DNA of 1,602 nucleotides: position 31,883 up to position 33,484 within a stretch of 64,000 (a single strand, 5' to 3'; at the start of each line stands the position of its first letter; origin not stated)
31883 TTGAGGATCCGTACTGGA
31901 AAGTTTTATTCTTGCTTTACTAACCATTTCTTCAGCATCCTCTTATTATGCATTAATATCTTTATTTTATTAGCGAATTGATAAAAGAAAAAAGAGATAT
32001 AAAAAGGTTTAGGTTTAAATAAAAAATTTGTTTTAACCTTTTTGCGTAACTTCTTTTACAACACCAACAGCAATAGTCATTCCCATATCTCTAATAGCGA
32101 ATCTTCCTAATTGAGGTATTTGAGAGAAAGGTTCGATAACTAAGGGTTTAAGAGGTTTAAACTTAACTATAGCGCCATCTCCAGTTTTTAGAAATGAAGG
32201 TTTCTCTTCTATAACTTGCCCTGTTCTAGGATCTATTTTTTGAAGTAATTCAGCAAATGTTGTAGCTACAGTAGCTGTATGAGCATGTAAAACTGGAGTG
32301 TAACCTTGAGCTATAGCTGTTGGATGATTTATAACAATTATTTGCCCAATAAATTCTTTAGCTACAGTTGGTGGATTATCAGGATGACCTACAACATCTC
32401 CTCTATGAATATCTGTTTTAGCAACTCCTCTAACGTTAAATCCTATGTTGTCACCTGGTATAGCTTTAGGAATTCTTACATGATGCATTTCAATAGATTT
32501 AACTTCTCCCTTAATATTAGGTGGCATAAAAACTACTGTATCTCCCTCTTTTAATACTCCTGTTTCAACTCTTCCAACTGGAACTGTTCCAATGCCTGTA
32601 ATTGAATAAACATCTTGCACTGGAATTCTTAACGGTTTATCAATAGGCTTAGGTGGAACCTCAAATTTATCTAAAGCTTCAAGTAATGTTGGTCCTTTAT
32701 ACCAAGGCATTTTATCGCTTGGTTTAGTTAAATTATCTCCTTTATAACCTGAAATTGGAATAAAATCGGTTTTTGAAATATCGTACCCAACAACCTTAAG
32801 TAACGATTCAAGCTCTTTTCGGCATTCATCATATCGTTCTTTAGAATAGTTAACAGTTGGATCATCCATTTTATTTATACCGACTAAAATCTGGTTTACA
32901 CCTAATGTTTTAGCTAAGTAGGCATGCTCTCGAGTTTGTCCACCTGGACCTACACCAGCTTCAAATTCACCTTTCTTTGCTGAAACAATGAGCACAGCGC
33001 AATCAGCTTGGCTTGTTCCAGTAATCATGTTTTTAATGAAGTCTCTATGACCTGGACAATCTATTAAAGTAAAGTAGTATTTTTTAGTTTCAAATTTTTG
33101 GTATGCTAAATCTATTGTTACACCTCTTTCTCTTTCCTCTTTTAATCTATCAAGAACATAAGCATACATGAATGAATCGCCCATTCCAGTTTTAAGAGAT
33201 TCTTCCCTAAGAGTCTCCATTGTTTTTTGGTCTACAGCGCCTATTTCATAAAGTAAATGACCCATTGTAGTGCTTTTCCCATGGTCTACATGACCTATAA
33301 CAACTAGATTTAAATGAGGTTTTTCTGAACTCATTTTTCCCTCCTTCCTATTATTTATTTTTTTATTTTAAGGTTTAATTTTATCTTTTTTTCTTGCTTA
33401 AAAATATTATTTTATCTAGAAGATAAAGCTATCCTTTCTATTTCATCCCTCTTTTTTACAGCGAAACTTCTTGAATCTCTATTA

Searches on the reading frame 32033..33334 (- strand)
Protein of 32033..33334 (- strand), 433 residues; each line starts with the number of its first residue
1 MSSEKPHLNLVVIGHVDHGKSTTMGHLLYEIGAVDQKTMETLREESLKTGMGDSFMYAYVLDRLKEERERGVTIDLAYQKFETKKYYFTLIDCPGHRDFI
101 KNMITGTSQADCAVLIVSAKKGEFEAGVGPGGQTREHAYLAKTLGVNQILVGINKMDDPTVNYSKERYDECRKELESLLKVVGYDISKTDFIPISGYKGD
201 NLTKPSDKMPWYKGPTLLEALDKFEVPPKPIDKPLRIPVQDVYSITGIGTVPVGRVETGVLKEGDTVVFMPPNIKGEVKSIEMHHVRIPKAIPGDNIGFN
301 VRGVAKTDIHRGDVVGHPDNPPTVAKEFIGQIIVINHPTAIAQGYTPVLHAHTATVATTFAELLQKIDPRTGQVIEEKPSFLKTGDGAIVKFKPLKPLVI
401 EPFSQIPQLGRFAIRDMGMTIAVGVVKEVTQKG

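Call 62: list_cluster_members(proteins=[window:32033-33334:-, window:60793-61806:+])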
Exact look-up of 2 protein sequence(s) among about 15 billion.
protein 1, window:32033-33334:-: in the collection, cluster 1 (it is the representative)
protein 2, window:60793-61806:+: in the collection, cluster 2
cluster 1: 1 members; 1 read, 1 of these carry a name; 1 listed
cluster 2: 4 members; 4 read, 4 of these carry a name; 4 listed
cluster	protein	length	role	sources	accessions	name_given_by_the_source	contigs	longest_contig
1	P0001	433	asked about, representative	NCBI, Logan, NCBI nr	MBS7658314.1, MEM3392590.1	MAG: translation elongation factor EF-1 subunit alpha [Candidatus Bathyarchaeia archaeon] | translation elongation factor EF-1 subunit alpha [Candidatus Bathyarchaeota archaeon]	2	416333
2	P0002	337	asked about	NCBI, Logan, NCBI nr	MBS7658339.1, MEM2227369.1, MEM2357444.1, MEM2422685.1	MAG: radical SAM protein [Candidatus Bathyarchaeia archaeon] | radical SAM protein [Candidatus Bathyarchaeota archaeon]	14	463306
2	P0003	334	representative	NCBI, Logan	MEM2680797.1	MAG: radical SAM protein [Candidatus Bathyarchaeia archaeon]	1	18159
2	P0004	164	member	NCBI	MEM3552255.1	MAG: radical SAM protein, partial [Candidatus Bathyarchaeia archaeon]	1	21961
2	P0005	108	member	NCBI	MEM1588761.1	MAG: radical SAM protein, partial [Candidatus Bathyarchaeia archaeon]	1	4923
